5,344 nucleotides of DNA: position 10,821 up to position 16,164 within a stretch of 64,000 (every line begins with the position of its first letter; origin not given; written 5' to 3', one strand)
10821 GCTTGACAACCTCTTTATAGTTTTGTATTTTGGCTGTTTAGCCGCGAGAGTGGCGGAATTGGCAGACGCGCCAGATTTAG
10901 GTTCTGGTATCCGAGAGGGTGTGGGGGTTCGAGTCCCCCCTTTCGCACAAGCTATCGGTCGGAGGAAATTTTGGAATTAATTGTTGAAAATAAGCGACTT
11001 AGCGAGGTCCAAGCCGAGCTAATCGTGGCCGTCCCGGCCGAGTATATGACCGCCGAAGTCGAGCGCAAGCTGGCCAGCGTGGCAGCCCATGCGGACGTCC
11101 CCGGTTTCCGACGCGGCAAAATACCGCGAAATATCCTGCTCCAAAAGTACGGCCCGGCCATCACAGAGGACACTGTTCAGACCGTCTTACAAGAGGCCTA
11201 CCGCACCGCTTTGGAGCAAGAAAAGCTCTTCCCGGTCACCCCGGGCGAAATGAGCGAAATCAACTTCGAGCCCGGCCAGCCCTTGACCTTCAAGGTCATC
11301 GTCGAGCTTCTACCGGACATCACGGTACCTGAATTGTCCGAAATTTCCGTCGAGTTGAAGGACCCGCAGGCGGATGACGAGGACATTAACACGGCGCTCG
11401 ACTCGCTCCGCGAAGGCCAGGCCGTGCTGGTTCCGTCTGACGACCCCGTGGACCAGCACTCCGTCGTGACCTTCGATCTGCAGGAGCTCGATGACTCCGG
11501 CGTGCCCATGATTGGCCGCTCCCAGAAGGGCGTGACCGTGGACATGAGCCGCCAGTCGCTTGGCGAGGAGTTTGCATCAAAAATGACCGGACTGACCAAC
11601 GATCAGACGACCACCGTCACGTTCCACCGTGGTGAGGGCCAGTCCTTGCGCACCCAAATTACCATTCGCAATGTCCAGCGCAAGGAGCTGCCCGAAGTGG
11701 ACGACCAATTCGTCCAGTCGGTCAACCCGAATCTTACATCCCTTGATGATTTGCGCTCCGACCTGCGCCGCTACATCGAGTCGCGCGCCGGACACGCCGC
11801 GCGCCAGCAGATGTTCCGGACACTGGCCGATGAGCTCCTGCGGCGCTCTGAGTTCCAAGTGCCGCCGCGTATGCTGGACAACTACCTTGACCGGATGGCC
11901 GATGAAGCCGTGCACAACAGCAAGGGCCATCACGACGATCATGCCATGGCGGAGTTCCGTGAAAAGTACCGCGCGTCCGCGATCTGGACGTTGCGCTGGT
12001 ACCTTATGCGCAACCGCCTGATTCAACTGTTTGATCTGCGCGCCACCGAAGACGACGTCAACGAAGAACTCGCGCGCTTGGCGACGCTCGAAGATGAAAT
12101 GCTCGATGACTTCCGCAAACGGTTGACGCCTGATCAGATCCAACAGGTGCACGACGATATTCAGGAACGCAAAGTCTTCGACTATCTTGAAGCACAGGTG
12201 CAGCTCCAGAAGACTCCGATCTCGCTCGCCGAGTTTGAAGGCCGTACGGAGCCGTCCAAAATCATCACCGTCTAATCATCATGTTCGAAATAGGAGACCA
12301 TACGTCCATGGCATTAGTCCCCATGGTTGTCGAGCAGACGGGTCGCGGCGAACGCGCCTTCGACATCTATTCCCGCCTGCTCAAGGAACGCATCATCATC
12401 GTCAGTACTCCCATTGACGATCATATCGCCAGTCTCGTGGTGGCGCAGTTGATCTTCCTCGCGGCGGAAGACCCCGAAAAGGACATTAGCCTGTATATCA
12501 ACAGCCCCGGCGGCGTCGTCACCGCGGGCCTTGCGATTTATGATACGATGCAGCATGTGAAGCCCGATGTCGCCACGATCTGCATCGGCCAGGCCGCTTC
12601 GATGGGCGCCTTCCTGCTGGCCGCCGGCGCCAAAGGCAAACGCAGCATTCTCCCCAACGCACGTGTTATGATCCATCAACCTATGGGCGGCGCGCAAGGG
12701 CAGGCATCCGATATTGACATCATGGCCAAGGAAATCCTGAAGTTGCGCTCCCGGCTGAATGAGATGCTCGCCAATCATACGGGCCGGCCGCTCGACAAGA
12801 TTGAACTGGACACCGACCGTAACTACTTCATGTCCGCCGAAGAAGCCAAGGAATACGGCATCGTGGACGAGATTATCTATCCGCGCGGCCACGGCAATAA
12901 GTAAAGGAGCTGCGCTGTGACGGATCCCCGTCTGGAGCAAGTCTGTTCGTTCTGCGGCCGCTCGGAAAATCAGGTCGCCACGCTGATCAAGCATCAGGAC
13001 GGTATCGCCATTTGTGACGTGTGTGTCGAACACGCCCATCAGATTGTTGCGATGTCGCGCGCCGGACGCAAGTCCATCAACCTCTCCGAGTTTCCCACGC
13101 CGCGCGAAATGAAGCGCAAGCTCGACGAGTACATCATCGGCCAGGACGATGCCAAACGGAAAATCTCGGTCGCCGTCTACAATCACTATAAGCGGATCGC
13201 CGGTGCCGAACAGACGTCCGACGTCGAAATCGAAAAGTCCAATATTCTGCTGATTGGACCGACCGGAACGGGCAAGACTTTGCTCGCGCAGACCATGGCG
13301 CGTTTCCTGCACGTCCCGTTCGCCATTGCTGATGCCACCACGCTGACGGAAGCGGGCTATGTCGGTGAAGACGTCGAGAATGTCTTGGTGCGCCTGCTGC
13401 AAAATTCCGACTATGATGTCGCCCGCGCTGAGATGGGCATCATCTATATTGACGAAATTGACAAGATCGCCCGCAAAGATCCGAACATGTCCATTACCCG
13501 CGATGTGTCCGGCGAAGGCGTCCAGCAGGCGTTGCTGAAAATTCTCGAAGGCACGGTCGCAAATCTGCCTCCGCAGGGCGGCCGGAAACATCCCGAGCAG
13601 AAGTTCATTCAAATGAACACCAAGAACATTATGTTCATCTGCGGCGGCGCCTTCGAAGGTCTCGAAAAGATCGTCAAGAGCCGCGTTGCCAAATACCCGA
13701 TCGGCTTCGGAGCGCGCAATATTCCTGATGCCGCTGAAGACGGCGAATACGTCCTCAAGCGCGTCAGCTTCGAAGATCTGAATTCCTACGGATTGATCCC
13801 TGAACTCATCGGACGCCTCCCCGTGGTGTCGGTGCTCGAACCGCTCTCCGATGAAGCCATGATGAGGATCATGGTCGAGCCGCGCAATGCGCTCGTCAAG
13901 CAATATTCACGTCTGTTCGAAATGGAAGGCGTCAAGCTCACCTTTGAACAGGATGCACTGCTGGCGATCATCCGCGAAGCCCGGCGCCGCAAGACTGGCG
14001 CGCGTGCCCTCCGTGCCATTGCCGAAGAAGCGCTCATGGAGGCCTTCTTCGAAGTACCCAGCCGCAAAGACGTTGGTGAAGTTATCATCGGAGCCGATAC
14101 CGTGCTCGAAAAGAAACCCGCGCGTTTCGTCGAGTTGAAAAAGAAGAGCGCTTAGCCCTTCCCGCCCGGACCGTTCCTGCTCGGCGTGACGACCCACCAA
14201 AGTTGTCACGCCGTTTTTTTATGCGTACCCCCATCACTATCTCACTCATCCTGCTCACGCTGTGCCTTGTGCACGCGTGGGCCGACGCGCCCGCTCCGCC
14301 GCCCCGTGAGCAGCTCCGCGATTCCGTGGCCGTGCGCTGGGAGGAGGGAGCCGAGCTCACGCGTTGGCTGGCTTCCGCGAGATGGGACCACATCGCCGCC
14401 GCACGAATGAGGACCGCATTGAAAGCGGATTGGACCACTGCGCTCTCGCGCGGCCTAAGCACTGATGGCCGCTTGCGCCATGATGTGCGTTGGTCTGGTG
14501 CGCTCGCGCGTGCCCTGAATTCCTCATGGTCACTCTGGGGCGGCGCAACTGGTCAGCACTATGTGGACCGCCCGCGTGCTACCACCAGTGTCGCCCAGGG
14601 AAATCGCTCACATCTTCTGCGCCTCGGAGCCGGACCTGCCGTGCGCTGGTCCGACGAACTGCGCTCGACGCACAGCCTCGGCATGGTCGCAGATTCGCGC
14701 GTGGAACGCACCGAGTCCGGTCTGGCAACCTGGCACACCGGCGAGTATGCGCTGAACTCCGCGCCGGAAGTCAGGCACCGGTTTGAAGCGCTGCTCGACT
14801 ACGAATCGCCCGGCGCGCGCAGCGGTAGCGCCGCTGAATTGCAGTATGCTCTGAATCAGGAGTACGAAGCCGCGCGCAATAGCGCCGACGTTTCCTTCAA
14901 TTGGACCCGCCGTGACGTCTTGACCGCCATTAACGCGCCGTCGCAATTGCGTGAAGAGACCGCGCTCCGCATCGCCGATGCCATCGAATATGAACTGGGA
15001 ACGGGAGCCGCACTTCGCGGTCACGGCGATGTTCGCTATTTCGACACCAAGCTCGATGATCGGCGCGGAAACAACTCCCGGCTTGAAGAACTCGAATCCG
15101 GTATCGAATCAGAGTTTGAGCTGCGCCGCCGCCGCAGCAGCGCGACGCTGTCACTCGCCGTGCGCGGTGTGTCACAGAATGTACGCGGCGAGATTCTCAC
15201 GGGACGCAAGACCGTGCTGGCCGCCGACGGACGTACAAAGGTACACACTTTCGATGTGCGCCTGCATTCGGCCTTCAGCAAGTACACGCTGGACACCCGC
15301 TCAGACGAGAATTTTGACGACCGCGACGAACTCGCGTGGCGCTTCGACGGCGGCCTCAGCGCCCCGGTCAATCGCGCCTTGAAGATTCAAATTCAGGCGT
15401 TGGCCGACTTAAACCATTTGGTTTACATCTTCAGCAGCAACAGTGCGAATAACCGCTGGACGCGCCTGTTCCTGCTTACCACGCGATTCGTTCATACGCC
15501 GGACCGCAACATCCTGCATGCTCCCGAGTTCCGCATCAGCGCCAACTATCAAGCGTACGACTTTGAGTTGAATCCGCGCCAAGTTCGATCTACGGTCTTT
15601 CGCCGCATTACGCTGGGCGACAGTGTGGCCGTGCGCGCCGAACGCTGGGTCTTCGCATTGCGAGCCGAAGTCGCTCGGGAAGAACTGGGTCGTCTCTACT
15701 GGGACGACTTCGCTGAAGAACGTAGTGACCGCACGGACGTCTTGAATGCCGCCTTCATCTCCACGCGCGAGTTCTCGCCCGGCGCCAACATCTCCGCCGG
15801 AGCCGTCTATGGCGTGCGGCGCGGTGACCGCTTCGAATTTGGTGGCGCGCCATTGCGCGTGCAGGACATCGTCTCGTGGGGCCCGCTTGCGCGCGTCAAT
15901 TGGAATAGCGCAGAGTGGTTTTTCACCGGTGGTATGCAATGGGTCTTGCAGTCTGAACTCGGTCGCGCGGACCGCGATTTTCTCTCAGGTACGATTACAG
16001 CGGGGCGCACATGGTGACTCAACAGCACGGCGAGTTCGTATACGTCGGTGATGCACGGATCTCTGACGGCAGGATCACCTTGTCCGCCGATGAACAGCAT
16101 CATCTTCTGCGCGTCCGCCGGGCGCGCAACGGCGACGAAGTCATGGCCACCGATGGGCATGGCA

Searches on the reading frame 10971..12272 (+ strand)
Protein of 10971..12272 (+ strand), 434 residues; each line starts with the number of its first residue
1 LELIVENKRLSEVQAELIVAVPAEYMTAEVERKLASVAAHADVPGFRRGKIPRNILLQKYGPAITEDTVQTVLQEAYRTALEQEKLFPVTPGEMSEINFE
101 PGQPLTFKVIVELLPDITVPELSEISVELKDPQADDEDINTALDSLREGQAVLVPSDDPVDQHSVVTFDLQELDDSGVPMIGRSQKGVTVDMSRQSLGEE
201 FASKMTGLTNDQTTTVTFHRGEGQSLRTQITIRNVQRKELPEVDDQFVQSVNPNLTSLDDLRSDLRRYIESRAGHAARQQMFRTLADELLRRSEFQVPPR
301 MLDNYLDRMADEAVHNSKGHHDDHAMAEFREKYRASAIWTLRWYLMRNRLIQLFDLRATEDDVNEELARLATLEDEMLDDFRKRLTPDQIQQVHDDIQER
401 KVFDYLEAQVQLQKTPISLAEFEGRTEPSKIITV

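Call 70: search_protein_families(library=pfam, proteins=[window:10971-12272:+], max_evalue=0.001)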
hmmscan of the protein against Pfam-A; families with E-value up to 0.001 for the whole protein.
window:10971-12272:+ (434 aa): 2 families
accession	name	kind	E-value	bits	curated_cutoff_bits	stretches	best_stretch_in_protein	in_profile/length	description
PF05697.18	Trigger_N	-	6.4e-34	117.7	22.2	1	6-146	4-144/144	Bacterial trigger factor protein (TF)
PF05698.19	Trigger_C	-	1.3e-16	61.5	22.7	1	257-406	1-160/162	Bacterial trigger factor protein (TF) C-terminus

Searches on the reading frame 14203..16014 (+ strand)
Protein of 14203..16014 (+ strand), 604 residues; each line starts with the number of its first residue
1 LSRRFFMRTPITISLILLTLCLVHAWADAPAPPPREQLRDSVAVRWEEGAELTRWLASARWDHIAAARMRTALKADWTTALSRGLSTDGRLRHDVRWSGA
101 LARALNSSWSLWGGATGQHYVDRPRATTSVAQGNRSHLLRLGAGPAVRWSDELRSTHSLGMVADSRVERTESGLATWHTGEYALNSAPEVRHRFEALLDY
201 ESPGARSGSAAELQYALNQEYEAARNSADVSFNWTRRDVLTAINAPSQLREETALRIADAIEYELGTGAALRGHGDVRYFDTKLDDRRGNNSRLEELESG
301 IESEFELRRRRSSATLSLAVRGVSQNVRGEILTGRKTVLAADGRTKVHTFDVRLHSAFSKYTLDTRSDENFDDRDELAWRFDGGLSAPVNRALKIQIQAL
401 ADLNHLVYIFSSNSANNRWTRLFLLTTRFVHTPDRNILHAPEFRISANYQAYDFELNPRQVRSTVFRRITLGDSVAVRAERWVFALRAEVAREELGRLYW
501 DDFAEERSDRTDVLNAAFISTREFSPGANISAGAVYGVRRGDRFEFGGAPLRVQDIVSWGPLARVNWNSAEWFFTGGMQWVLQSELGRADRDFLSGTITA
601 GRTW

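Call 12: find_encoding_contigs(protein=window:14203-16014:+, flank=10000, max_places=1)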
Protein window:14203-16014:+ (604 aa): no gene with exactly this product is on record in the collection.

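Call 15: search_protein_families(library=ncbifam, proteins=[window:14203-16014:+], max_evalue=0.01)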
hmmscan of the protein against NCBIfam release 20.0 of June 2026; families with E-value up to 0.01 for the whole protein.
window:14203-16014:+ (604 aa): 0 families

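Call 70: search_protein_families(library=pfam, proteins=[window:14203-16014:+], max_evalue=0.001)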
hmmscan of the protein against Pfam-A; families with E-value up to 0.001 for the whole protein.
window:14203-16014:+ (604 aa): 0 families
